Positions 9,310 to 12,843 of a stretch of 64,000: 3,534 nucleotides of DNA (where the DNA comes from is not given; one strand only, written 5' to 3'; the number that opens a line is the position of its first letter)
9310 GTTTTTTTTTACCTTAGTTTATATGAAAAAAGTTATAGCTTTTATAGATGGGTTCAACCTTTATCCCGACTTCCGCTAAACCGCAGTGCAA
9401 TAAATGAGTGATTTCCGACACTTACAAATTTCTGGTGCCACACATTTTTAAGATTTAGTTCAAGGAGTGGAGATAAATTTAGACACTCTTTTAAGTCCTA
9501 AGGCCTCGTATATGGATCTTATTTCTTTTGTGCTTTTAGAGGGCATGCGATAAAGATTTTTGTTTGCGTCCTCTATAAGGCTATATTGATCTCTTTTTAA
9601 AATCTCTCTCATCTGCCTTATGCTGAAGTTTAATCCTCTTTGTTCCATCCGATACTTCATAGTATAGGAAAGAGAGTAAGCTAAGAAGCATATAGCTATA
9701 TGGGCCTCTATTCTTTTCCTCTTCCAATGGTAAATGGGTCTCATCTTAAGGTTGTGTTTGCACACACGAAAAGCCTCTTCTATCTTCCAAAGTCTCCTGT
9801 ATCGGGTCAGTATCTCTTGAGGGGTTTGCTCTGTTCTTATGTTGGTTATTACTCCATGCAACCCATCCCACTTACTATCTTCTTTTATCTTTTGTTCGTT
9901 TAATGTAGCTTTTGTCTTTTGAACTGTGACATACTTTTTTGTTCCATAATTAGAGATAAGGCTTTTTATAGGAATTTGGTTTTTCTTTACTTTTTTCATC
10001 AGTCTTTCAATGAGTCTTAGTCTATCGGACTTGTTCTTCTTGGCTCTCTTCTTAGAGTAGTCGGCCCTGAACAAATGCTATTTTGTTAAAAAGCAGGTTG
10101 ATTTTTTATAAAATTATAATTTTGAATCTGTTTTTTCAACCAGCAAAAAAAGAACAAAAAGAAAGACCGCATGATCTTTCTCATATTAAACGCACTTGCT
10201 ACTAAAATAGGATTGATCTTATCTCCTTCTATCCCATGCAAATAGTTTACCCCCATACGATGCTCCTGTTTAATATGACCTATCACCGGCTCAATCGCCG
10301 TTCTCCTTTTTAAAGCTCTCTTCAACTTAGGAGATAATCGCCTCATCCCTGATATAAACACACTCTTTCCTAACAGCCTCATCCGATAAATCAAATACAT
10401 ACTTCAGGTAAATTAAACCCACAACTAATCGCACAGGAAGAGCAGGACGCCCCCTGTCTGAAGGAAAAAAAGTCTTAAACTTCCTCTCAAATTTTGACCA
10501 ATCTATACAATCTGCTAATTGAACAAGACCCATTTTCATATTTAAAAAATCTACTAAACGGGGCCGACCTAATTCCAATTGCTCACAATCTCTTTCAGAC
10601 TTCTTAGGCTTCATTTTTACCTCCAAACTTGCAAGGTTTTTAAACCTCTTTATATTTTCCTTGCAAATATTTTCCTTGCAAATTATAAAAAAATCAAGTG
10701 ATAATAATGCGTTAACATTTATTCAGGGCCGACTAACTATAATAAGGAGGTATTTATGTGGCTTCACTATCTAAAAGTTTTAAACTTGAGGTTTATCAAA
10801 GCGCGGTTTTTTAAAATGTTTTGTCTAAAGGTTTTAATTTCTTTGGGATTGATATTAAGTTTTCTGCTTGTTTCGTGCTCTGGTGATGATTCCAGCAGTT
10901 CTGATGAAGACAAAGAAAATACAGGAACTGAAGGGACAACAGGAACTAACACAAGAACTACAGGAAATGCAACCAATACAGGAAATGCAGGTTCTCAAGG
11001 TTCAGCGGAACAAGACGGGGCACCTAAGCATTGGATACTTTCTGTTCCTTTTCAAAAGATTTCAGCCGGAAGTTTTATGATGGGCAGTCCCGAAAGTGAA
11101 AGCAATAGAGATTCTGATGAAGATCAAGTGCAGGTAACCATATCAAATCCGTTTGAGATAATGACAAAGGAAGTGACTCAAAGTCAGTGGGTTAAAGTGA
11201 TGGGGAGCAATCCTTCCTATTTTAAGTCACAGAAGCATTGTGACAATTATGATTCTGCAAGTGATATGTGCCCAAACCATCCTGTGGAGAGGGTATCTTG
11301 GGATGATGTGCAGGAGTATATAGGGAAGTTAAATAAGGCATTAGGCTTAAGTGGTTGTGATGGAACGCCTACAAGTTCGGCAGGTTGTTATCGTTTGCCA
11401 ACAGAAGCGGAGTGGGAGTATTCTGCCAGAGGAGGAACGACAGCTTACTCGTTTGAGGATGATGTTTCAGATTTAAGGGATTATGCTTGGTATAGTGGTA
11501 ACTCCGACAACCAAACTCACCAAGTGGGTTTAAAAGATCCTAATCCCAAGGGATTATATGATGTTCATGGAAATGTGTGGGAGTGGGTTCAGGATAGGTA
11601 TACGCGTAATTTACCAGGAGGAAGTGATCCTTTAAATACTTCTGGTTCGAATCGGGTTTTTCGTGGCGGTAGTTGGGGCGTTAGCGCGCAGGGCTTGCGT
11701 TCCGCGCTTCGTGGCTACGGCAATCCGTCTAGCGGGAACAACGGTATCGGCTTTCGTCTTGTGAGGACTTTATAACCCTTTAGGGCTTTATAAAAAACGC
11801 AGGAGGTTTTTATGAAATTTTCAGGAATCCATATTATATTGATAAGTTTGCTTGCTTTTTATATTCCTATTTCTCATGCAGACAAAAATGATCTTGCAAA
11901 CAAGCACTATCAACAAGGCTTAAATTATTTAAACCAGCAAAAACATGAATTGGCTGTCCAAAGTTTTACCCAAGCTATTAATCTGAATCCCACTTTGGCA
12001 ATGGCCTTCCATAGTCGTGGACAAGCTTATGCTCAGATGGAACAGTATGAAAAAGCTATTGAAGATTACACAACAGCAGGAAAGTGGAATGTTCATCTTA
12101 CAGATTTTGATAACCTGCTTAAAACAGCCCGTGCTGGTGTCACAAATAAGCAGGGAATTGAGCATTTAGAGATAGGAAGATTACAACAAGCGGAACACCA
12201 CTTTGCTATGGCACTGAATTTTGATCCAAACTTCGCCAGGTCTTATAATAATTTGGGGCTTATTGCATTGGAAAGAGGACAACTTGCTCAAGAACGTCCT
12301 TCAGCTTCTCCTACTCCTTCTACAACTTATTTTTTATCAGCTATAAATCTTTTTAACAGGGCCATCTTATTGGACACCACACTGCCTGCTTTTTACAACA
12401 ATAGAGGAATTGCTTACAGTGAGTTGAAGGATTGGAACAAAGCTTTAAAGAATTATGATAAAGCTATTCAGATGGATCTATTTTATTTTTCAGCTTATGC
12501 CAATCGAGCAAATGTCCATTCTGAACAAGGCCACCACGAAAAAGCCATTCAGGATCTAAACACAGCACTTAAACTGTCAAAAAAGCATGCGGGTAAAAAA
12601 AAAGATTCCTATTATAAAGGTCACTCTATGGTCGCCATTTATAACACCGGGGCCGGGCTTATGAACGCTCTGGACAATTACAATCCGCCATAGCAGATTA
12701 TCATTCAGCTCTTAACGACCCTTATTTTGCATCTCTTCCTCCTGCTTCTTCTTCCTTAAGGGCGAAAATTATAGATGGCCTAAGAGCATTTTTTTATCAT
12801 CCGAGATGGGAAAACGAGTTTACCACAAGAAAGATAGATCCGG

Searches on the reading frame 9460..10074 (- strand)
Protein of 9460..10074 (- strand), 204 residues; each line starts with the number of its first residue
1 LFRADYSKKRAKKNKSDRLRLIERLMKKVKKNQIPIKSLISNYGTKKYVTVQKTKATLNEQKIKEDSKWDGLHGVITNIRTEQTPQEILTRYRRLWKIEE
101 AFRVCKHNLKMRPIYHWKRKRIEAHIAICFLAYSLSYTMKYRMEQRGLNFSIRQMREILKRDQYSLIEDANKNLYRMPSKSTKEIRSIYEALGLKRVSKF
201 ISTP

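Call 13: search_protein_families(library=ncbifam, proteins=[window:9460-10074:-], max_evalue=0.1)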
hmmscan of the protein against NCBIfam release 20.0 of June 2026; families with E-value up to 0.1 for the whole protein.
window:9460-10074:- (204 aa): 11 families
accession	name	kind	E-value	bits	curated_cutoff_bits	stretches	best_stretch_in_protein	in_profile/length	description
NF033559.2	transpos_IS1634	equivalog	7.1e-43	147.3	100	1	6-195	286-482/483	IS1634 family transposase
NF049999.1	transpos_IS701_3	equivalog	8.2e-10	38.1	170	1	76-144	297-365/412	IS701 family transposase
NF033592.1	transpos_IS4_1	equivalog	3.5e-08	33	115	1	20-139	213-331/332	IS4 family transposase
NF049925.1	transpos_IS4_4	equivalog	3.7e-06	25.9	250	1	18-139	256-370/449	IS4 family transposase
NF049921.1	transpos_IS701_2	equivalog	2.4e-05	23.9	250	1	61-143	212-294/318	IS701 family transposase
NF033591.1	transpos_IS4_2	equivalog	3.9e-05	22.9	152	1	75-178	216-318/340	IS4 family transposase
NF033540.2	transpos_IS701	equivalog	0.00034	20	150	1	75-136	298-359/363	IS701 family transposase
NF033541.0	transpos_ISH3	equivalog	0.0034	16.6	225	1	60-107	220-267/298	ISH3 family transposase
NF033539.1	transpos_IS1380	equivalog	0.0056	15.3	180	1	46-155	285-390/419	IS1380 family transposase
NF033581.1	transpos_IS5_4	equivalog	0.009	15.4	140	1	67-135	224-284/285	IS5 family transposase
TIGR00632.1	vsr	subfamily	0.021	15.1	97.85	1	77-164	15-100/119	DNA mismatch endonuclease Vsr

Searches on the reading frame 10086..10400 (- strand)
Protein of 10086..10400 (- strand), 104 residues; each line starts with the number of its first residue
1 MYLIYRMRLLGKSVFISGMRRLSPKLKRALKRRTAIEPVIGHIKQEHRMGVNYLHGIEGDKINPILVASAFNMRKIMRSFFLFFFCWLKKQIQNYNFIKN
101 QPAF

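Call 13: search_protein_families(library=ncbifam, proteins=[window:10086-10400:-], max_evalue=0.1)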
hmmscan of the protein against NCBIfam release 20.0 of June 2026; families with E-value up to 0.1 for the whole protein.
window:10086-10400:- (104 aa): 3 families
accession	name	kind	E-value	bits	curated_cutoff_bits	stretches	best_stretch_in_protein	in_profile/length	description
NF033578.1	transpos_IS5_1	equivalog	1.4e-15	57.4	275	1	12-78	347-418/419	IS5 family transposase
NF033551.1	transpos_IS1182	equivalog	5.4e-06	25.6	270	1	20-78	428-487/488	IS1182 family transposase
NF033593.1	transpos_ISNCY_1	equivalog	0.057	12.1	325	1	23-77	389-443/444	ISNCY family transposase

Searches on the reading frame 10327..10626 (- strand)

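Call 13: search_protein_families(library=ncbifam, proteins=[window:10327-10626:-], max_evalue=0.1)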
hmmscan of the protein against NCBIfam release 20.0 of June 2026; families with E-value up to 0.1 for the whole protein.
window:10327-10626:- (99 aa): 3 families
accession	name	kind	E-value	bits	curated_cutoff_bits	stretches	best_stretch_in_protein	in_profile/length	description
NF033578.1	transpos_IS5_1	equivalog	2.8e-21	76.1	275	1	19-87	4-72/419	IS5 family transposase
NF033551.1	transpos_IS1182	equivalog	8.7e-07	28.2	270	1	14-89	4-80/488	IS1182 family transposase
NF033581.1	transpos_IS5_4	equivalog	0.00092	18.6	140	1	36-89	4-59/285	IS5 family transposase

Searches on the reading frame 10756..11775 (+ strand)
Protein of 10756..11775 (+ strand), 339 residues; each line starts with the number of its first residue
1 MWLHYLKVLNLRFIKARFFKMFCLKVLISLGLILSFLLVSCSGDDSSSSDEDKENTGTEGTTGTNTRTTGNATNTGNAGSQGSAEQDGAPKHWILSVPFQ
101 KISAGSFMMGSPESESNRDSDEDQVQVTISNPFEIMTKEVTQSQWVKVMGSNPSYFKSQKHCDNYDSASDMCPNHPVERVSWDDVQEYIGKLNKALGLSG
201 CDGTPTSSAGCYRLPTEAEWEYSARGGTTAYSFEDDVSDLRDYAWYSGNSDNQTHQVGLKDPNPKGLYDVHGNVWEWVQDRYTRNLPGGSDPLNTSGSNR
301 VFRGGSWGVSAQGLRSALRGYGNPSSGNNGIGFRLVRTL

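Call 4: search_protein_families(library=pfam, proteins=[window:10756-11775:+], max_evalue=0.1)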
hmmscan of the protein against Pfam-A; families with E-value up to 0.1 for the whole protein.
window:10756-11775:+ (339 aa): 3 families
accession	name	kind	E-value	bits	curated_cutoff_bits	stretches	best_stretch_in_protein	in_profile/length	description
PF03781.23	FGE-sulfatase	-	5.9e-47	160.9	23.3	1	102-337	8-255/255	Sulfatase-modifying factor enzyme 1-like domain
PF21827.1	New_glue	-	0.014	15.6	31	1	33-76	6-49/94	New glue protein family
PF10717.14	ODV-E18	-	0.052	13.8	28.1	0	21-58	28-65/87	Occlusion-derived virus envelope protein ODV-E18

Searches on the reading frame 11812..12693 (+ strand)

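Call 4: search_protein_families(library=pfam, proteins=[window:11812-12693:+], max_evalue=0.1)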
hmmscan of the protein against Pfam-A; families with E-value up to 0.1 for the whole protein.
window:11812-12693:+ (293 aa): 25 families
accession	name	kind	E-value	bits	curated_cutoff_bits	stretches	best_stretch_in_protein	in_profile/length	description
PF00515.34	TPR_1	-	1.1e-34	117.3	27.8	5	194-222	3-31/34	Tetratricopeptide repeat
PF07719.23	TPR_2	-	4.4e-31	104.8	27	4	193-222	2-31/34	Tetratricopeptide repeat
PF13414.12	TPR_11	-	2.8e-26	91.4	26.8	6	37-76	2-41/42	TPR repeat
PF13181.12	TPR_8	-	1.5e-23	81.3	25.7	4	227-259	2-34/34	Tetratricopeptide repeat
PF13431.12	TPR_17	-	2.2e-19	68.5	24.4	4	133-160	4-31/34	Tetratricopeptide repeat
PF13424.12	TPR_12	-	3.9e-15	56.3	30.1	3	194-258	5-77/77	Tetratricopeptide repeat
PF13371.12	TPR_9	-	3.9e-14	52.8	35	2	39-88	5-54/73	Tetratricopeptide repeat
PF13432.12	TPR_16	-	6.7e-14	52.5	32.7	3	198-256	3-61/65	Tetratricopeptide repeat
PF13374.12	TPR_10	-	4.5e-09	36.5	27.5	1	227-261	3-37/42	Tetratricopeptide repeat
PF13428.12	TPR_14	-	3.8e-07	30.6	23.5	0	228-258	3-33/44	Tetratricopeptide repeat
PF13174.12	TPR_6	-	1.3e-06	29.1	26.3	0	33-60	4-31/33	Tetratricopeptide repeat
PF14559.12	TPR_19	-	0.00021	22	25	0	205-254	4-53/68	Tetratricopeptide repeat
PF14938.12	SNAP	-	0.0013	18.7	25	1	71-144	163-232/282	Soluble NSF attachment protein, SNAP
PF13176.12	TPR_7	-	0.0015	18.9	27.9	0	70-86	6-22/36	Tetratricopeptide repeat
PF25575.1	TPR_BSK1_C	-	0.0018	18.6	42.2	0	205-258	55-109/118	Serine/threonine-protein kinase BSK1-like, TPR repeats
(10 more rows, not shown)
